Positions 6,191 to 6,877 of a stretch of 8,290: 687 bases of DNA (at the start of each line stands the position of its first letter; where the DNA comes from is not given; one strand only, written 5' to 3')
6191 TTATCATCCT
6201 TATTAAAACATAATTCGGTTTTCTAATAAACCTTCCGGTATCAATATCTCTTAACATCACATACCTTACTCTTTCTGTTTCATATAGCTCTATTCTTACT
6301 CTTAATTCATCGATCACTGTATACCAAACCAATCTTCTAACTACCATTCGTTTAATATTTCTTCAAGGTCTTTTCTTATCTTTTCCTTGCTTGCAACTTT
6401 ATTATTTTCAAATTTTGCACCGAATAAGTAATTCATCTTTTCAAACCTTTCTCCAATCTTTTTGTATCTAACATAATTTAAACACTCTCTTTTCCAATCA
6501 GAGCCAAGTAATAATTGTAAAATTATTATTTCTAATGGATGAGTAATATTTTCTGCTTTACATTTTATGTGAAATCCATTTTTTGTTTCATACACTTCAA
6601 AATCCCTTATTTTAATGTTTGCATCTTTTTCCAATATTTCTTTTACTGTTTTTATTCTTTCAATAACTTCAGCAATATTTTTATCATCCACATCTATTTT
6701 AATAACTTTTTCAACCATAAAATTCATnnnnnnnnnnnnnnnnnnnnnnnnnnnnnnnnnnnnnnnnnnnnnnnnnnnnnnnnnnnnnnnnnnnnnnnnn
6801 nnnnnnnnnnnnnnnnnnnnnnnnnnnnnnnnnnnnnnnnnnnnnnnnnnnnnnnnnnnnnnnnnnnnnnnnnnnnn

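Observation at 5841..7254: Zn ribbon + 128-aa DxD/GxH/sD protein + 168-aa repeat protein operon: candidate minimal or split primase-polymerase (replication) module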

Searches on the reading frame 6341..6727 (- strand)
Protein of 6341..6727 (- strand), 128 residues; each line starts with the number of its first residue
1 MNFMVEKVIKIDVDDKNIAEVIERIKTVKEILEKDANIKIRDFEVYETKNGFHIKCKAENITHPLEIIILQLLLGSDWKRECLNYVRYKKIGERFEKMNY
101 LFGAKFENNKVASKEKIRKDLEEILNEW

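Call 3: search_protein_families(library=pfam, proteins=[window:6341-6727:-], max_evalue=1)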
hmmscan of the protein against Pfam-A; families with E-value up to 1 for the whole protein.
window:6341-6727:- (128 aa): 4 families
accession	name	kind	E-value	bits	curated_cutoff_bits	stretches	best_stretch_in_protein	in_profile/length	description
PF13218.11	DUF4026_N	-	0.013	16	27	1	21-71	12-62/147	Protein of unknown function (DUF4026) N-terminal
PF22787.1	Tag1_M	-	0.018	15.2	27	1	37-66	3-32/165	Tag1 middle barrel-like domain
PF22063.2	Pdc1_Ge1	-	0.061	13.7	25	1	1-36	66-102/125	Pdc1 Ge1 domain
PF12229.13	PG_binding_4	-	0.12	13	22.1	1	7-55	46-96/117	Putative peptidoglycan binding domain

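Call 4: search_protein_families(library=phrogs, proteins=[window:6341-6727:-], max_evalue=1)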
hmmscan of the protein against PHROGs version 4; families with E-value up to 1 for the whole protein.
window:6341-6727:- (128 aa): 2 families
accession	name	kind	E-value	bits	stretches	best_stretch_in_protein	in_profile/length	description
phrog_12608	-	unknown function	3e-05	24.4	1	65-118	195-245/267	-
phrog_1706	-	DNA, RNA and nucleotide metabolism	0.48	10.8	1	7-43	192-230/293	CRISPR/Cas system associated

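Call 5: search_solved_structures(query=window:6341-6727:-, max_evalue=10, show_alignments=2)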
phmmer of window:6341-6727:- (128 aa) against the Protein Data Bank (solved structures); distinct sequences matched with E-value up to 10: 0.

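Call 8: find_homologous_proteins(query=window:6341-6727:-, max_evalue=0.01)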
Query window:6341-6727:- (128 aa): 2 proteins with E <= 0.01 among 14 candidates.
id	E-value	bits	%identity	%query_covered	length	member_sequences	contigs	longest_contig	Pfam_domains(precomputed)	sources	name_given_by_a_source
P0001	1.9e-75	268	99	100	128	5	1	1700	-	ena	-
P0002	1.7e-26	110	51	92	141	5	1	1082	-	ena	-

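Call 10: find_encoding_contigs(protein=P0002, flank=10000)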
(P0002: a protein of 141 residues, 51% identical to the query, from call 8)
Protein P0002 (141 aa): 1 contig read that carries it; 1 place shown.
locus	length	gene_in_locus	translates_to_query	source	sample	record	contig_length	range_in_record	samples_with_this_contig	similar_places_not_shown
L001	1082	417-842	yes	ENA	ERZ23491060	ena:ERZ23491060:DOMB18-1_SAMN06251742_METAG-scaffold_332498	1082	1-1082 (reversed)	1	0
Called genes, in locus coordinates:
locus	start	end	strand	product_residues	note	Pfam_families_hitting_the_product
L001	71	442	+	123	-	-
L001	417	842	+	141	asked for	-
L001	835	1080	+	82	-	?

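Call 11: find_encoding_contigs(protein=window:6341-6727:-, flank=10000)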
Protein window:6341-6727:- (128 aa): no gene with exactly this product is on record in the collection.

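Call 14: find_encoding_contigs(protein=P0001, flank=10000)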
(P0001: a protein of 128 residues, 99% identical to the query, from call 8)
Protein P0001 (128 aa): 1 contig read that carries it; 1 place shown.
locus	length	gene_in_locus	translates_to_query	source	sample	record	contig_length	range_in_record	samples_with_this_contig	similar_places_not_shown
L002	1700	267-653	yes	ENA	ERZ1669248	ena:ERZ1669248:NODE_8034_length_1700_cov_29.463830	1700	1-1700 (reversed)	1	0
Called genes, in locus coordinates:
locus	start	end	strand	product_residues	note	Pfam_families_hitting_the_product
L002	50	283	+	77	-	-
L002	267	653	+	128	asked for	-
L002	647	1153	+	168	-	-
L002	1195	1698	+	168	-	?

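Call 22: search_protein_representatives(alignment_id=A1)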
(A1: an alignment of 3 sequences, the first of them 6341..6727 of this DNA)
Query: 3 sequences, 128 profile positions. Proteins with E-value up to 0.001 (for the whole library): 411; up to 1e-10: 51; up to 1e-30: 2. The best 150 are listed.
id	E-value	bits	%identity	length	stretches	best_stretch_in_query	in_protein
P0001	2.6e-71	253.7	-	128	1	1-128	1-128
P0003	4.8e-38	146.1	-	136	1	11-128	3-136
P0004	2.5e-19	85.6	-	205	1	6-122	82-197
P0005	9.2e-18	80.6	-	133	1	4-120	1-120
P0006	3.4e-15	72.2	-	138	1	6-116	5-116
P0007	1.3e-14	70.3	-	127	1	9-126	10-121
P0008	2.4e-14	69.5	-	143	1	10-124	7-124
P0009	3.4e-14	69.0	-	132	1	7-110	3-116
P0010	3.5e-14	69.0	-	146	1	10-125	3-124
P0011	7.9e-14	67.8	-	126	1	6-106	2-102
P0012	2.1e-13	66.5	-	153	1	6-113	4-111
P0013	3.0e-13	66.0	-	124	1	4-123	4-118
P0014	3.4e-13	65.8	-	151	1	19-116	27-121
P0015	3.5e-13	65.7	-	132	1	8-125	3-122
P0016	4.2e-13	65.5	-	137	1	8-121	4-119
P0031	7.5e-12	61.4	-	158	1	9-116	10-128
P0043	2.2e-11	59.9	-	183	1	7-122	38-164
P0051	7.2e-11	58.3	-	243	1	8-110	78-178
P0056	2.1e-10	56.8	-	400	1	9-122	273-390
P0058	2.1e-10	56.8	-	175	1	10-122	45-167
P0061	3.8e-10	55.9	-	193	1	6-123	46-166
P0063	4.5e-10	55.7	-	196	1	9-117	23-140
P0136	4.4e-08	49.3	-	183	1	5-116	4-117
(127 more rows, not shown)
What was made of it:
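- An exhaustive HMMER search finds 411 representatives at E<=1e-3, and nearly all are stand-alone proteins of 100-160 aa (call 22).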

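Call 27: search_protein_families(library=pfam, alignment_id=A2, max_evalue=0.01)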
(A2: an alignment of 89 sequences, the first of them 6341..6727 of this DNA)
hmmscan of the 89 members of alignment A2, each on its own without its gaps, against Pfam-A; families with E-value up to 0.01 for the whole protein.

A. member 1, window:6341-6727:- (128 aa): 0 families

B. families by the number of members that match (of 89 scanned): 5 families
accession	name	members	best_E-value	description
PF18768.7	RNPP_C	1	4.8e-05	RNPP family C-terminal domain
PF12617.14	LdpA_C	1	0.0028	Light dependent period A C-terminal domain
PF07882.17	Fucose_iso_N2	1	0.0057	L-fucose isomerase, second N-terminal domain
PF03356.20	Pox_LP_H2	1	0.0087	Viral late protein H2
PF14480.11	DNA_pol3_a_NI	1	0.0098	DNA polymerase III polC-type N-terminus I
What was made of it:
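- No curated family is matched (calls 3, 27).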

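Call 28: search_solved_structures(query=A2, max_evalue=10, show_alignments=3)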
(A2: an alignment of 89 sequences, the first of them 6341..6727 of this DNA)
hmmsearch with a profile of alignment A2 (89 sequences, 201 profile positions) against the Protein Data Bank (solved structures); distinct sequences matched with E-value up to 10: 3.
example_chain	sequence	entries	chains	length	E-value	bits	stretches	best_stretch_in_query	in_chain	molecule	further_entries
6cj6_A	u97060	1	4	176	0.0077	18.9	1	21-135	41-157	Protein F9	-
9uzp_G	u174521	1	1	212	0.015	18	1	21-135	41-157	Entry-fusion complex associated protein OPG083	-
2hq4_A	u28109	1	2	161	0.12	14.9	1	79-111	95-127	Hypothetical protein PH1570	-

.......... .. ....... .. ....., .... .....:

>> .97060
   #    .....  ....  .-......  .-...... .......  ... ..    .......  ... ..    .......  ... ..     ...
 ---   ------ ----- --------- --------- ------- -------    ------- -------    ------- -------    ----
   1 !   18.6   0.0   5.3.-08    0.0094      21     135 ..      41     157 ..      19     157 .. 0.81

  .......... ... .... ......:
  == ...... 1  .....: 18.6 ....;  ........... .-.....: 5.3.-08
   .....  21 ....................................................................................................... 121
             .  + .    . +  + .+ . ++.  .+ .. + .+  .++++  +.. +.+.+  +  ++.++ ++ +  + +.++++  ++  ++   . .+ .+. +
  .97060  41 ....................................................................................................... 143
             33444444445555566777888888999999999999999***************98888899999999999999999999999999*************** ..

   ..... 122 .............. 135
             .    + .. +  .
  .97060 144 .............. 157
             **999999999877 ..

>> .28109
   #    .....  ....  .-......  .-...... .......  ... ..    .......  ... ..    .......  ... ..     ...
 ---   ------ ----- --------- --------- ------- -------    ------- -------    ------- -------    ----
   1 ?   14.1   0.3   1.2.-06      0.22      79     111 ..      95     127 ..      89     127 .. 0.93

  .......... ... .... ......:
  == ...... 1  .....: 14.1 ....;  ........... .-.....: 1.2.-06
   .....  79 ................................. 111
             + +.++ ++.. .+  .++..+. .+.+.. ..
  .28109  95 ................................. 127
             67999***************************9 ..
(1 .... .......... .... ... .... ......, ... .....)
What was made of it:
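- A PDB sequence-profile search finds no AEP (call 28).
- Tried and rejected: The best hits were poxvirus F9-type entry proteins at E 0.008, judged spurious (calls 5, 28).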

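Call 31: search_protein_families(library=ncbifam, proteins=[window:6341-6727:-], max_evalue=0.1)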
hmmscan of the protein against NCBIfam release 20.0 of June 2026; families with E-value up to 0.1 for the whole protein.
window:6341-6727:- (128 aa): 2 families
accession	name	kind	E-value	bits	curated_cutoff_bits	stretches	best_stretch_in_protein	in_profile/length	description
NF001641.0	PRK00419.1-3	equivalog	0.0012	18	326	1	10-93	120-191/323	DNA primase small subunit PriS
NF040866.1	AraD_Arch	equivalog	0.0017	17.4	650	1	7-61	165-219/372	arabinonate dehydratase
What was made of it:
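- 6341..6727 (-): 128-aa stand-alone RRM-like protein (125 aa if translation starts at M4, position 6718). It is a minimal AEP / Prim-Pol-like putative nucleotidyltransferase and the core of the finding. Call 31: weak PriS hit.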

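Call 33: find_homologous_proteins(query=A2, max_evalue=0.001)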
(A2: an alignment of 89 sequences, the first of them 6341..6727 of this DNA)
Query A2 (89 sequences) (128 aa, profile of the alignment): 151 proteins with E <= 0.001 among 2985 candidates; the best 120 are listed.
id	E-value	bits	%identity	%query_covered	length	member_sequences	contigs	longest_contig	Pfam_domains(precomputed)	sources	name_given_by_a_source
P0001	2.5e-36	143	99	100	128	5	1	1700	-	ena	-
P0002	9.9e-36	141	51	92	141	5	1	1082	-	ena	-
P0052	2.4e-35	140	36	87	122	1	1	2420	-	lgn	-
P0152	3.1e-35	139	35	81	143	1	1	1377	-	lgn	-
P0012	6.9e-35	138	36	83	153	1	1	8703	-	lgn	-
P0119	1.4e-34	137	31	85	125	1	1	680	-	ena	-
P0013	1.6e-34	137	40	85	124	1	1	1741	-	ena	-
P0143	1.9e-34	137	31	86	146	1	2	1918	-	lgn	-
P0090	3.9e-34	136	34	85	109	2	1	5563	-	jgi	-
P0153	1.2e-33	134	31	86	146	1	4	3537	-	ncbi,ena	-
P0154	1.2e-33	134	30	91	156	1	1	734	-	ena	-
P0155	1.7e-33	134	36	81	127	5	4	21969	-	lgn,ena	-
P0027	2.0e-33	133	34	80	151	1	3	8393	-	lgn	-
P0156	2.9e-33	133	35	84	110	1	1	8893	-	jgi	jgi:hypothetical protein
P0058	5.3e-33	132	33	89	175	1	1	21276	-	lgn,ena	-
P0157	1.1e-32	131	36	93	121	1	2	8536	-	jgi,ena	-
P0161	2.6e-32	130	44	84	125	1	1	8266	-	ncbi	-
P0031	8.3e-32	128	33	94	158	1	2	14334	-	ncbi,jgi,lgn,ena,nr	ncbi:MAG: hypothetical protein DRH44_04535 [Candidatus Coatesbacteria bacterium]|nr:MAG: hypothetica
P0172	6.9e-30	122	38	63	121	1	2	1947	-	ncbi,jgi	jgi:hypothetical protein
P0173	1.9e-29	121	34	84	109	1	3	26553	-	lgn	-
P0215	1.9e-19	88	28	59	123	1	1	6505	-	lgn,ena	-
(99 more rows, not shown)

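Call 34: find_encoding_contigs(protein=P0161, flank=10000, max_places=3)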
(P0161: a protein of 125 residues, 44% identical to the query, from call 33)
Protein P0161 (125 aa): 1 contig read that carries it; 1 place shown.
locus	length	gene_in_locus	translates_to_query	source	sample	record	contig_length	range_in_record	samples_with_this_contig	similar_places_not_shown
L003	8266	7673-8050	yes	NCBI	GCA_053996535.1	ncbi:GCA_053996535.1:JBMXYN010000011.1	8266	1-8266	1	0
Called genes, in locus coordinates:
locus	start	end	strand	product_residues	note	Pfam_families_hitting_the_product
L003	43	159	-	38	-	-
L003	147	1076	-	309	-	-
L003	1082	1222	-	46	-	-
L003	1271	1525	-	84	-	-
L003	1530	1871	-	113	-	-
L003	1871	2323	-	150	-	-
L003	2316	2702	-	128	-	-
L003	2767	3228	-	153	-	-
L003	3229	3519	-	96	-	-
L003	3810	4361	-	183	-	-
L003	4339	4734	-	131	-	-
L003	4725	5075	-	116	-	-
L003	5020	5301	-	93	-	-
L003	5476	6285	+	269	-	PF17863:AAA_lid_2 (weak)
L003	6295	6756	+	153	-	-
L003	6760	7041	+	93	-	-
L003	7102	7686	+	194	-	-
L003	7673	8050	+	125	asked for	-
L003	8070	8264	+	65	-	?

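Call 35: find_encoding_contigs(protein=P0155, flank=10000, max_places=3)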
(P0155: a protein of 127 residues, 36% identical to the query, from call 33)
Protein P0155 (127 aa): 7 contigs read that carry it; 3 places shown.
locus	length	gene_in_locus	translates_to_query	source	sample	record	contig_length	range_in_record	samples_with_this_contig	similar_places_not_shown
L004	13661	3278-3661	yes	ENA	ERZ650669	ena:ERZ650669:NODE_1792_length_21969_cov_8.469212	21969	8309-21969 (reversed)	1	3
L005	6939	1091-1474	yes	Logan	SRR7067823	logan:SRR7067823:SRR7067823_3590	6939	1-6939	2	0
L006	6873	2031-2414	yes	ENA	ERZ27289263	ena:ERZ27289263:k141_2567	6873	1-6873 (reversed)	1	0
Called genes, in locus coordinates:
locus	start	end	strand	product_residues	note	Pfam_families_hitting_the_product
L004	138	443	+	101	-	PF04014:MazE_antitoxin (weak)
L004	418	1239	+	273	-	-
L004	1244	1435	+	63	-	-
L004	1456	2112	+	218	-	PF12705:PDDEXK_1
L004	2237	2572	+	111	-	-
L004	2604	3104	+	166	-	-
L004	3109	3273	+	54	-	-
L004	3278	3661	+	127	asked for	-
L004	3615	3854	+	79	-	-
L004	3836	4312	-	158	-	-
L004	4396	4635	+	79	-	-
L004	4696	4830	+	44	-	-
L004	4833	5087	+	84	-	-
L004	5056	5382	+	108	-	-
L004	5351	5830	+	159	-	-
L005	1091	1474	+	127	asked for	-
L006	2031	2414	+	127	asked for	-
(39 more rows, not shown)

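Call 36: predict_structure(alignment_id=A2)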
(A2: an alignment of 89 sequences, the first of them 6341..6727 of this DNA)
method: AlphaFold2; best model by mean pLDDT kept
length: 128 residues; sequences in the alignment: 89
mean_pLDDT: 96.0   pTM: 0.87
mean pLDDT of the five models: 96.0, 95.8, 95.8, 95.7, 94.9
residues with pLDDT >= 90: 123; 70-90: 3; 50-70: 2; < 50: 0
segments of 3 or more residues with pLDDT < 50: none
pLDDT, mean of each block of 10 residues (from residue 1): 87 96 98 97 97 98 97 98 98 95 95 97 96
secondary structure, 60 per line:
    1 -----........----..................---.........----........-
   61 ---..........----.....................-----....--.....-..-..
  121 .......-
elements in order: E6-13 H18-35 E39-47 E52-59 H64-73 H78-98 E104-107 E110-114 H119-127
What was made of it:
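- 6341..6727 (-): Call 36: AF2 pLDDT 96.
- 6467..6505 (-): Codons for G75-S76-D77-W-K-R80-E81-C-L-N84-Y-V-R87. This is an invariant acidic and basic patch at the junction of helices alpha2 and alpha2'. D77 is the candidate third carboxylate. Call 36: position in the model.
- On AEP / Prim-Pol superfamily: They lie at the end of strand E6-13 (call 36). It lies at the beta2-beta3 turn and the start of E52-59 (call 36). AF2 model with pLDDT 96 and order b1-a1-b2-b3-a2(a2')-b4(b5)-a3 (call 36). No such module is present in the model (call 36).
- The AF2 model has pLDDT 96 and pTM 0.87 with order b-a-b-b-a-a-b-b-a (call 36), which is RRM/ferredoxin-like.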

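Call 39: fold_search(model_id=the predicted structure, library=pdb)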
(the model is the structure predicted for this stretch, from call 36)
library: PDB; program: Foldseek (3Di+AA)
matches with E <= 10: 775; with E <= 0.001: 0
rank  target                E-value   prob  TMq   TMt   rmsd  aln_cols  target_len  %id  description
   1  2irx                  4.3e-02  0.51  0.30  0.16  11.3       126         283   17  Crystal Structure of the Polymerase Domain from Mycobacterium tuberculosis Ligase D with GTP and Manganese. (released 2007-01-02)
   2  2iry_B                4.9e-02  0.47  0.30  0.16  11.8       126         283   17  Crystal Structure of the Polymerase Domain from Mycobacterium tuberculosis Ligase D with dGTP and Manganese. (released 2007-01-02)
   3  2iru_B                4.9e-02  0.38  0.28  0.15  11.7       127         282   17  Crystal Structure of the Polymerase Domain from Mycobacterium tuberculosis Ligase D (released 2007-01-02)
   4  3pky_B                7.4e-02  0.69  0.34  0.18  10.3       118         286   14  Polymerase Domain from Mycobacterium tuberculosis Ligase D in complex with DNA, UTP and Manganese. (released 2011-02-16)
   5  2iry_A                1.0e-01  0.44  0.33  0.17  10.0       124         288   14  Crystal Structure of the Polymerase Domain from Mycobacterium tuberculosis Ligase D with dGTP and Manganese. (released 2007-01-02)
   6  4cyu_A                1.9e-01  0.60  0.39  0.34   8.9       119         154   13  Staphylococcus aureus 7,8-Dihydro-6-hydroxymethylpterin- pyrophosphokinase in complex with AMPCPP (released 2015-01-28)
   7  2mq8_MODEL_1_A        2.3e-01  0.47  0.35  0.39   9.3       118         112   17  Solution NMR Structure of De novo designed protein LFR1 1 with ferredoxin fold, Northeast Structural Genomics  (released 2014-08-20)
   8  7a67_B                2.3e-01  0.21  0.24  0.31   7.4        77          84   14  Pcc1Pcc2 complex (released 2022-03-23)
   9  9hcg_f                3.1e-01  0.33  0.36  0.42  12.1       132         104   14  Mouse mitoribosome large subunit assembly intermediate bound to NSUN4, METRF4, MRM2, GTPBP7 and MALSU1-L0R8F8-mt-ACP c (released 2025-06-18)
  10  9e9c_f                3.3e-01  0.25  0.33  0.40  12.5       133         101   14  Mouse mitoribosome large subunit assembly intermediate bound to NSUN4, METRF4, GTPBP7, GTPBP10 and the MALSU1-L0R8F8-m (released 2025-08-06)
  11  7m66_B                3.5e-01  0.16  0.25  0.12  10.2       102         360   14  Targeting Enterococcus faecalis HMG-CoA reductase with a novel non-statin inhibitor (released 2022-09-28)
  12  3eno_F                3.5e-01  0.12  0.20  0.29  11.4        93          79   15  Crystal structure of Pyrococcus furiosus Pcc1 in complex with Thermoplasma acidophilum Kae1 (released 2008-10-28)
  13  2ec2_A                3.9e-01  0.30  0.38  0.37  13.9       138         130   12  Crystal structure of transposase from Sulfolobus tokodaii (released 2007-02-27)
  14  5mmi_T                3.9e-01  0.08  0.19  0.15  17.7       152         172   14  Structure of the large subunit of the chloroplast ribosome (released 2017-01-11)
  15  6gyz_A                4.1e-01  0.10  0.19  0.08   7.7       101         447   12  Crystal structure of GlmM from Staphylococcus aureus (released 2019-01-23)
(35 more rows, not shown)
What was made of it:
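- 6341..6727 (-): Call 39: top PDB fold hits are the LigD polymerase domain.
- Closest known: LigD polymerase domain. Same: It is the best structural match in the PDB, at ranks 1-5 and 19 (call 39).
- Another AEP NHEJ polymerase is at place 19 (call 39). The best fold hits are the NHEJ LigD polymerase domain rather than a replicative primase (call 39). The PDB fold hits are individually insignificant (call 39).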

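Call 41: find_encoding_contigs(protein=P0173, flank=10000, max_places=2)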
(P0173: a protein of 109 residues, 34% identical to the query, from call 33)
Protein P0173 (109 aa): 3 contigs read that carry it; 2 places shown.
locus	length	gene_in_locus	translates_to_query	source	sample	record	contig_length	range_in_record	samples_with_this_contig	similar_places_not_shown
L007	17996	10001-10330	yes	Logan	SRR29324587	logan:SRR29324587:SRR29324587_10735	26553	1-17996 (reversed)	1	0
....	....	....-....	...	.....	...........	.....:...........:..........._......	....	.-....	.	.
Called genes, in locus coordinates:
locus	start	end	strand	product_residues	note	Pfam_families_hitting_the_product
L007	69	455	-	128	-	-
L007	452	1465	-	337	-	PF24517:CBM96 (faint)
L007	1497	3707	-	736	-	-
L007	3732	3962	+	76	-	-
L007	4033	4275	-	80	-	-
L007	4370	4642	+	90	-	-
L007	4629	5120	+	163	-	-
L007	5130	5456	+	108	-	-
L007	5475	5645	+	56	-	-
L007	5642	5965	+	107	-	-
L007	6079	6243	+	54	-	-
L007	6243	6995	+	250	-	-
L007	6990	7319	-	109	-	-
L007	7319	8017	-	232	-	-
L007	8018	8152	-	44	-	PF13597:NRDD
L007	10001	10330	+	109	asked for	-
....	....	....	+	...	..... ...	-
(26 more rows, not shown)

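Call 42: find_encoding_contigs(protein=P0058, flank=10000, max_places=2)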
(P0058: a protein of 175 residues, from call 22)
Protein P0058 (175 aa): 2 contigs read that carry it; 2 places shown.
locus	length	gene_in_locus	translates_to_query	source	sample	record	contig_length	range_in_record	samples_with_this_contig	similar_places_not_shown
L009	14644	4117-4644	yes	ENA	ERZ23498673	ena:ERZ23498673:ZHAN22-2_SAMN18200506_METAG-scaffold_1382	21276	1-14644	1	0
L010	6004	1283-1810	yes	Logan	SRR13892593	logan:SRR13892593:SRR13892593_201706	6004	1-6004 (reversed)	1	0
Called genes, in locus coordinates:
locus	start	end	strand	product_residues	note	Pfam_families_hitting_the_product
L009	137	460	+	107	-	-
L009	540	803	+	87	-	-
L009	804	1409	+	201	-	-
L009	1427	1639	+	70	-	-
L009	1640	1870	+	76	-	-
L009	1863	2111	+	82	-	-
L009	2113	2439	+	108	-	-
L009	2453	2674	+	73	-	-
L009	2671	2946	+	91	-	-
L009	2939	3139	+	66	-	-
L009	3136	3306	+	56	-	-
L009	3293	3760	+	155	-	-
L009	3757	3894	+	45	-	-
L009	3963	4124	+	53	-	-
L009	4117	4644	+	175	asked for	-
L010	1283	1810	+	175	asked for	-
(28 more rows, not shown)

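Call 45: fold_search(model_id=the predicted structure, library=viral)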
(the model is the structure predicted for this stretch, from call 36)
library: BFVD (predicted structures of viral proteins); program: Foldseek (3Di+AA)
matches with E <= 10: 921; with E <= 0.001: 2
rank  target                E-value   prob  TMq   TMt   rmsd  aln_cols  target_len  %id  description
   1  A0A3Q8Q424            2.6e-05  1.00  0.61  0.66   3.8       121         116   25  (no name in the UniProt tables at hand)
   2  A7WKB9                1.8e-04  1.00  0.59  0.31   3.2       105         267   28  Uncharacterized protein [Betalipothrixvirus acidiani]
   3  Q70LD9                4.2e-03  1.00  0.53  0.47   3.9       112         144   13  Uncharacterized protein ORF144 [Acidianus filamentous virus 1 (isolate United States/Yellowstone)]
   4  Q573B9                6.1e-03  1.00  0.49  0.53   6.2       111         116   21  Uncharacterized protein ORF116 [Acidianus filamentous virus 2 (isolate Italy/Pozzuoli)]
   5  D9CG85                7.7e-03  1.00  0.51  0.47   2.5        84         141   23  (no name in the UniProt tables at hand)
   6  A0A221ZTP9            2.7e-02  0.99  0.46  0.51   5.0       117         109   14  (no name in the UniProt tables at hand)
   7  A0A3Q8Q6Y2            3.0e-02  0.77  0.32  0.24   9.2       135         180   18  Uncharacterized protein [Sulfolobales Beppu filamentous phage 1]
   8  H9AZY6                3.8e-02  0.96  0.49  0.42   6.1       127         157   14  Uncharacterized protein [Haloarcula hispanica icosahedral virus 2]
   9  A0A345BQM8            6.1e-02  0.60  0.36  0.22   9.8       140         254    7  (no name in the UniProt tables at hand)
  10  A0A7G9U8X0            8.7e-02  0.80  0.34  0.17  12.4       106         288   12  P47 [Pieris brassicae granulosis virus]
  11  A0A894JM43            1.8e-01  0.23  0.32  0.17  11.0       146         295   13  (no name in the UniProt tables at hand)
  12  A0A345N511            2.0e-01  0.23  0.27  0.19  10.3       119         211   15  (no name in the UniProt tables at hand)
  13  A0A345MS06            2.0e-01  0.18  0.29  0.12  11.2       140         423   10  (no name in the UniProt tables at hand)
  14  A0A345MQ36            2.4e-01  0.33  0.33  0.22  10.7       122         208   15  (no name in the UniProt tables at hand)
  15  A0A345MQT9            2.4e-01  0.25  0.33  0.18  12.8       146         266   14  (no name in the UniProt tables at hand)
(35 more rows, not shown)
